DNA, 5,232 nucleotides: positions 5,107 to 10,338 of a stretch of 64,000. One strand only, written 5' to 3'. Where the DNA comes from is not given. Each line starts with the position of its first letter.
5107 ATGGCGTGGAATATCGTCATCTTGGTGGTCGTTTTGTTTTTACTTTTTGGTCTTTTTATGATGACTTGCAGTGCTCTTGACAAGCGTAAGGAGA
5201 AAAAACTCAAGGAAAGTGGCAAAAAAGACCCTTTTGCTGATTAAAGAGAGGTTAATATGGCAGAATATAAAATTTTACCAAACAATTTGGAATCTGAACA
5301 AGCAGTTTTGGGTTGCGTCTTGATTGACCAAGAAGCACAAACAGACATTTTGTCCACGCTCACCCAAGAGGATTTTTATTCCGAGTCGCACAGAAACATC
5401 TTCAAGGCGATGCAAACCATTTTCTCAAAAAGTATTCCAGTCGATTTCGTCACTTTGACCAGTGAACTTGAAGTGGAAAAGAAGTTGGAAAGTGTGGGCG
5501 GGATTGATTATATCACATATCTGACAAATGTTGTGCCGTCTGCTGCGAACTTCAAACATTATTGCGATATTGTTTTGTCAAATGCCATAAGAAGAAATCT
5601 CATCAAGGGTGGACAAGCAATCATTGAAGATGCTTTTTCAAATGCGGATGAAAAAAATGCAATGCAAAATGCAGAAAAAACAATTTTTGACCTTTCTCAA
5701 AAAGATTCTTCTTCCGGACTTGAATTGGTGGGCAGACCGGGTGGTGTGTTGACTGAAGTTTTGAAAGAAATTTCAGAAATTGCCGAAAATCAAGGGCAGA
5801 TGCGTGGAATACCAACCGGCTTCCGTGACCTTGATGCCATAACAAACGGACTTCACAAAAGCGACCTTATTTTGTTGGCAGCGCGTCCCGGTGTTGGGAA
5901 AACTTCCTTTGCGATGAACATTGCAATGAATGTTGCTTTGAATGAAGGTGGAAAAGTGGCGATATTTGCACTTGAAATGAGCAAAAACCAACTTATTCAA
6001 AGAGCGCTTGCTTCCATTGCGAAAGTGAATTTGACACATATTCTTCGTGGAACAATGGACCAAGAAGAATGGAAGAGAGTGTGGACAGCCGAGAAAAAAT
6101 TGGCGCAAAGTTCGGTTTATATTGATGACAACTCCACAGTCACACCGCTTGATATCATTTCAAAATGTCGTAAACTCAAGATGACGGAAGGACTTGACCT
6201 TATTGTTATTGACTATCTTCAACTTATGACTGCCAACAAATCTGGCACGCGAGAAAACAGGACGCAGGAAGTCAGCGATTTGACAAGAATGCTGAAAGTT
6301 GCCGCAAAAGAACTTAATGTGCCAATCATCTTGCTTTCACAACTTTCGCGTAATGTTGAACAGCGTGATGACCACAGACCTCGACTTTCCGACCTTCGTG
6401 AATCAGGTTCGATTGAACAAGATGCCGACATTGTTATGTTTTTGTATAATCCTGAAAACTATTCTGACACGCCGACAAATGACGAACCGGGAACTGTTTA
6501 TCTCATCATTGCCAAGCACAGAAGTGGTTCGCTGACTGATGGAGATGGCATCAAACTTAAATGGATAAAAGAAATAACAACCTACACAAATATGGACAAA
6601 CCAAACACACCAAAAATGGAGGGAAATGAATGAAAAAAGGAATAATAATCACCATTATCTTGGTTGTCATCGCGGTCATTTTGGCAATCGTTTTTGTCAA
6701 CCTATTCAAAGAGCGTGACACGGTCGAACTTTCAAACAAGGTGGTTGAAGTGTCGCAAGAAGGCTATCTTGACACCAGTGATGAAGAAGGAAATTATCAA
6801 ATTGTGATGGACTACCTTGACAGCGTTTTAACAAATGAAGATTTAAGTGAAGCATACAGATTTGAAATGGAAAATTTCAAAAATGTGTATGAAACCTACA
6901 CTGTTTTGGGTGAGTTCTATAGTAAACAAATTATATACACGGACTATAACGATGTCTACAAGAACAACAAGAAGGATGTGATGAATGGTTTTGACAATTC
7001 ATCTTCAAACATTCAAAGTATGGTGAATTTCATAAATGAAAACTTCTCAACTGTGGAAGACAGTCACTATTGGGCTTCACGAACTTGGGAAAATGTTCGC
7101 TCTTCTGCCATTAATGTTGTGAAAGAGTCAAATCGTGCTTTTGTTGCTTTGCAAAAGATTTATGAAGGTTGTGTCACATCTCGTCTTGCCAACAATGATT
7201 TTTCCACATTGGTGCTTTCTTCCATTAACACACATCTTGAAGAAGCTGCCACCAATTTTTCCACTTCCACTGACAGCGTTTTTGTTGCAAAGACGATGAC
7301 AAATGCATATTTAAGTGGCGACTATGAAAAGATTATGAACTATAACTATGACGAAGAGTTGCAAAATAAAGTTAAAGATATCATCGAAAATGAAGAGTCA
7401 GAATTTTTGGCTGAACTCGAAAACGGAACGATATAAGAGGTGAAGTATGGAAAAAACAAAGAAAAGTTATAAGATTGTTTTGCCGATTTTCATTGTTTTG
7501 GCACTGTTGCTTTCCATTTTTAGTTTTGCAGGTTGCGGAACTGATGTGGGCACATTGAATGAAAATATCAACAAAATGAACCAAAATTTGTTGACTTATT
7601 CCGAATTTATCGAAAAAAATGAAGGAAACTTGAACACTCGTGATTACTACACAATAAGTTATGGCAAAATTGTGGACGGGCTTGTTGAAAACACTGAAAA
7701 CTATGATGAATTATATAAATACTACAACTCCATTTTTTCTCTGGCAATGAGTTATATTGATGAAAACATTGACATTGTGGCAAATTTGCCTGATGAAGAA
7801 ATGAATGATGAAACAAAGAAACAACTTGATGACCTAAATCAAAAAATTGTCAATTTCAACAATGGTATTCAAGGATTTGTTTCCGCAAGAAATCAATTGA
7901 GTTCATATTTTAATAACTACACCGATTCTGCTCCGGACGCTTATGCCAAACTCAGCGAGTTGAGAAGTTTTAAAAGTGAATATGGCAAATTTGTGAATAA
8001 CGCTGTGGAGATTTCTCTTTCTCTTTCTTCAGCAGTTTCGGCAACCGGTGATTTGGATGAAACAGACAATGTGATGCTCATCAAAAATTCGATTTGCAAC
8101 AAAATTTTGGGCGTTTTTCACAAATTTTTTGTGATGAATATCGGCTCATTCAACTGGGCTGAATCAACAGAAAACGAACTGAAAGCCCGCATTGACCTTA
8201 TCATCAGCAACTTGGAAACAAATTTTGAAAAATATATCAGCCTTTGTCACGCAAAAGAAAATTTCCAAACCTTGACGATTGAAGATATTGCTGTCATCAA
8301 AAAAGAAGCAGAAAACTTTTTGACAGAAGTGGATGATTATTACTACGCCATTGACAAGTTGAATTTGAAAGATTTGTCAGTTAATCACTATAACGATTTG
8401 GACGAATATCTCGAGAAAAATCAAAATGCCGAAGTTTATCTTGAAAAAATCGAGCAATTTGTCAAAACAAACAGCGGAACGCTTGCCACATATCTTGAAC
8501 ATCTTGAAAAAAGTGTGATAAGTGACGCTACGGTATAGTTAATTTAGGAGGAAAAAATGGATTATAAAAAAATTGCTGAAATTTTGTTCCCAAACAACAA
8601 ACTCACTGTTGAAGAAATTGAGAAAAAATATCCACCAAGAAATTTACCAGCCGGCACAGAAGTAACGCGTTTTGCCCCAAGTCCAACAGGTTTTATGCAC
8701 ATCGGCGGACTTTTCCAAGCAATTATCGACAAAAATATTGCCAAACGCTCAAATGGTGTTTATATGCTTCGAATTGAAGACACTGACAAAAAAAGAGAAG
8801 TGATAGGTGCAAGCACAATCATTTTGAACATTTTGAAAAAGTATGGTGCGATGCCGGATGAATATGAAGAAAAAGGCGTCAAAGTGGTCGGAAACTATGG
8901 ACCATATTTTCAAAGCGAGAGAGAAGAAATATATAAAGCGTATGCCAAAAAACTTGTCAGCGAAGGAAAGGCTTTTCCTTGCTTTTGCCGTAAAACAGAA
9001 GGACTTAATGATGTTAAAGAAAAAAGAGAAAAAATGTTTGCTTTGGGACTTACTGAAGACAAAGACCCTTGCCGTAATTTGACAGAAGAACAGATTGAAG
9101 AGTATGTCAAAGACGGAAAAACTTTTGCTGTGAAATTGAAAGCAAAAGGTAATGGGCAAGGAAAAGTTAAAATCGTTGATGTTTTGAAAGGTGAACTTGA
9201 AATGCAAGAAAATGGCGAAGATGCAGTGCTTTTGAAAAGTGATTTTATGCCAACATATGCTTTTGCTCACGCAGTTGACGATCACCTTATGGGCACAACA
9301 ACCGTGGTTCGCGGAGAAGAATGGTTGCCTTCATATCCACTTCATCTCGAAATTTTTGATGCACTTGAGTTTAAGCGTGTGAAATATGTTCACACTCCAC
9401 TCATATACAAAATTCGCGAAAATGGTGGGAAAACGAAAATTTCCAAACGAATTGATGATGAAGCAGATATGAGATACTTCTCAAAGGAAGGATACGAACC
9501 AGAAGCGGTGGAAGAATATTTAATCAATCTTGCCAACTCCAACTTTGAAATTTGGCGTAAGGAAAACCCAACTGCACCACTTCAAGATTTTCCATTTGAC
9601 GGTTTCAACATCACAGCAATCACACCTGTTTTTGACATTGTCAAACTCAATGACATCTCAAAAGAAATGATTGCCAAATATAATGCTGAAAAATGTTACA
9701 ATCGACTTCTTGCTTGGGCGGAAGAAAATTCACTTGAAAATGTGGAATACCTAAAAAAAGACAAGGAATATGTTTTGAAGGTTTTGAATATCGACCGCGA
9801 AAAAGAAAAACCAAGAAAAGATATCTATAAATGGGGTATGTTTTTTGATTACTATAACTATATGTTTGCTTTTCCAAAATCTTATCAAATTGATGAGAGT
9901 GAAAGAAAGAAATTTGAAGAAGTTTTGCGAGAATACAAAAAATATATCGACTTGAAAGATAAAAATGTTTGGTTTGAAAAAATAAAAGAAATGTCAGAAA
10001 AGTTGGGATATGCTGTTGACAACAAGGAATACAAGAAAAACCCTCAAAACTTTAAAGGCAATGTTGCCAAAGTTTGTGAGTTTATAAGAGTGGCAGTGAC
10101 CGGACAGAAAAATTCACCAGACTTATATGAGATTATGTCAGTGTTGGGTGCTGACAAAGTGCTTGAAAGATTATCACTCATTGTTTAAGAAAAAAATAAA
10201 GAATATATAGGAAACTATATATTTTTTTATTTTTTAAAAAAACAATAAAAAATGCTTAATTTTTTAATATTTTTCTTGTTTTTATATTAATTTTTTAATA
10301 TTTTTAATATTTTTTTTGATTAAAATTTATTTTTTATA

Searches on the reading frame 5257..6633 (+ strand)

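Call 8: search_protein_families(library=ncbifam, proteins=[window:5257-6633:+], max_evalue=0.001)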
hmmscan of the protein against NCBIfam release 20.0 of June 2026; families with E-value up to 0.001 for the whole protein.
window:5257-6633:+ (458 aa): 20 families
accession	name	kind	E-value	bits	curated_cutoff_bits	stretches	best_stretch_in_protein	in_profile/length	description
TIGR00665.1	DnaB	equivalog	1e-148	495.8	385.25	1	7-447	2-434/435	replicative DNA helicase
NF004384.0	PRK05748.1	equivalog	9.4e-148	492.5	525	1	2-450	5-446/452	replicative DNA helicase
NF004109.0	PRK05595.1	equivalog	4.3e-138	460.7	737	1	3-447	4-439/444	replicative DNA helicase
NF005852.0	PRK07773.1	equivalog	3e-132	442.7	780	2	7-385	24-398/886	replicative DNA helicase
NF006606.0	PRK09165.1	equivalog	1.3e-122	409.9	540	1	3-409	17-440/497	replicative DNA helicase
TIGR03600.1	phage_DnaB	exception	4e-120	401.6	498.65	1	10-425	1-413/421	phage replicative helicase, DnaB family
NF006443.0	PRK08760.1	equivalog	2.4e-116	388.9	741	1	3-448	29-469/476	replicative DNA helicase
NF040583.1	dnaB_SPI-7_type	exception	5.4e-116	388.2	655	1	9-445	3-433/434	SPI-7-type island replicative DNA helicase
NF005424.0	PRK07004.1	equivalog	2.8e-107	359.1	834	1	4-447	12-452/460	replicative DNA helicase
NF005369.0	PRK06904.1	equivalog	4.5e-107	358.7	809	1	4-436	22-454/474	replicative DNA helicase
NF006458.0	PRK08840.1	equivalog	2.6e-104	349.5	884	1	4-427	17-440/464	replicative DNA helicase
NF005945.0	PRK08006.1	equivalog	3.5e-104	349.3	898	1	2-427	22-447/471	replicative DNA helicase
NF004967.0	PRK06321.1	equivalog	2.1e-101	340.2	751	1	4-446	13-465/472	replicative DNA helicase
NF006306.0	PRK08506.1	equivalog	4e-98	329.1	596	1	10-404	6-392/472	replicative DNA helicase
NF005240.0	PRK06749.1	subfamily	7.7e-87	291.8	686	1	9-446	4-427/428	replicative DNA helicase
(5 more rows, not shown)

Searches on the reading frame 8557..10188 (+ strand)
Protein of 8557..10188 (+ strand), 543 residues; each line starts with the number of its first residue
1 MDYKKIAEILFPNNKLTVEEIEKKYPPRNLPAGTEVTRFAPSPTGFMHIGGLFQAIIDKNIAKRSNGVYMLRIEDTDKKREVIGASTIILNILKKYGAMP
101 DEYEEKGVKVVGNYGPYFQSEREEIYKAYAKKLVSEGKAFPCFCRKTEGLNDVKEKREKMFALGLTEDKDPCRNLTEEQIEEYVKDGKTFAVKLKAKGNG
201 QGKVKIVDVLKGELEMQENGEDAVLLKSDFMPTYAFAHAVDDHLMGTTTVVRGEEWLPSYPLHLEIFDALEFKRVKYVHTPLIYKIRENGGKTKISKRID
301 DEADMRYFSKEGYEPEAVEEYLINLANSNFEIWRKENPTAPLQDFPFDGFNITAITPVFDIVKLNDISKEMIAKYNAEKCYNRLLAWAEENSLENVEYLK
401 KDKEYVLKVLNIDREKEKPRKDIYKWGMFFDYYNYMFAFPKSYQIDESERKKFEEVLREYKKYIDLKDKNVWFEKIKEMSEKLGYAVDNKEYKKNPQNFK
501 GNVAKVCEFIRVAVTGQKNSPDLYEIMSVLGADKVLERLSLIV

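Call 8: search_protein_families(library=ncbifam, proteins=[window:8557-10188:+], max_evalue=0.001)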
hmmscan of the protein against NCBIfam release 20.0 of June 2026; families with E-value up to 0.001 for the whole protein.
window:8557-10188:+ (543 aa): 10 families
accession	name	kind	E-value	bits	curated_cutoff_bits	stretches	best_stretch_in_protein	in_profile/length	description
TIGR00464.1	gltX_bact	equivalog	1.6e-84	284.5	289.95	1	36-540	3-464/470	glutamate--tRNA ligase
TIGR03838.1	queuosine_YadB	equivalog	5.3e-42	144.1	276.7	1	36-298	2-233/272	tRNA glutamyl-Q(34) synthetase GluQRS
NF004314.0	PRK05710.1-3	equivalog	1.4e-40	139.5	256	1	36-298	8-236/297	tRNA glutamyl-Q(34) synthetase GluQRS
NF004315.1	PRK05710.1-4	equivalog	1.2e-39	136.4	250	1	37-320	1-272/274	tRNA glutamyl-Q(34) synthetase GluQRS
NF004313.0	PRK05710.1-2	equivalog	2.5e-30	105.7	380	1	36-298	6-245/299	tRNA glutamyl-Q(34) synthetase GluQRS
NF003169.0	PRK04156.1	equivalog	2.8e-25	89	516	1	19-280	85-329/567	glutamate--tRNA ligase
NF004312.0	PRK05710.1-1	equivalog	3.4e-25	89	453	1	36-297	15-239/306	tRNA glutamyl-Q(34) synthetase GluQRS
TIGR00463.1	gltX_arch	equivalog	1.3e-23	83.3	401.75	1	32-260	91-299/560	glutamate--tRNA ligase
NF011291.0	PRK14703.1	equivalog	4.4e-09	35.1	681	1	36-140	33-125/769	glutamine--tRNA ligase/YqeY domain fusion protein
TIGR00440.1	glnS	equivalog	9.1e-07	28.1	425.8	1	37-164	3-114/524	glutamine--tRNA ligase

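Call 11: find_encoding_contigs(protein=window:8557-10188:+, flank=10000, max_places=6)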
Protein window:8557-10188:+ (543 aa): 4 contigs read that carry it; 4 places shown.
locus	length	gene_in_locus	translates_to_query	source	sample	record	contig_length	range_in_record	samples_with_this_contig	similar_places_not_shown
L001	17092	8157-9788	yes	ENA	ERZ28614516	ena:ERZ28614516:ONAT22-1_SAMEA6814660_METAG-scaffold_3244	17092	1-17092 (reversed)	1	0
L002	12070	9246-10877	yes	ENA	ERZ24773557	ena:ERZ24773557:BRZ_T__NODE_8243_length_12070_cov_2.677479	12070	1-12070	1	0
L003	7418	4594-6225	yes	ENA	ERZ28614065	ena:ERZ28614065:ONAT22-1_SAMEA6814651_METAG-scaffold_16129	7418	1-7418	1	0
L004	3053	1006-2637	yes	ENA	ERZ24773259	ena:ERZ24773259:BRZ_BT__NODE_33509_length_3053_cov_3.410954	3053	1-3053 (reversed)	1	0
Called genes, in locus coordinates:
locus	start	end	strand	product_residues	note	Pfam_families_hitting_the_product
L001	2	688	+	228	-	?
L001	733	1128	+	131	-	-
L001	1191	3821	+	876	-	-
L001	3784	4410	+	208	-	-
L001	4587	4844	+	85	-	-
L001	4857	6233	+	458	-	PF00772:DnaB, PF03796:DnaB_C, PF06745:ATPase, PF13481:AAA_25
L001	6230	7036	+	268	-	-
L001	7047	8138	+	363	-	-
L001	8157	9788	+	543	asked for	PF00749:tRNA-synt_1c, PF19269:Anticodon_2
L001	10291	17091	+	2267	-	?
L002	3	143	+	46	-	?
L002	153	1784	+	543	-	PF16949:ABC_tran_2 (weak)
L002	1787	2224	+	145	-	-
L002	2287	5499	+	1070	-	-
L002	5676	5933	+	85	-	-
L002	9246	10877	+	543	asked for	PF00749:tRNA-synt_1c, PF19269:Anticodon_2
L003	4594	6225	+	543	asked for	PF00749:tRNA-synt_1c, PF19269:Anticodon_2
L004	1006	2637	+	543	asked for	PF00749:tRNA-synt_1c, PF19269:Anticodon_2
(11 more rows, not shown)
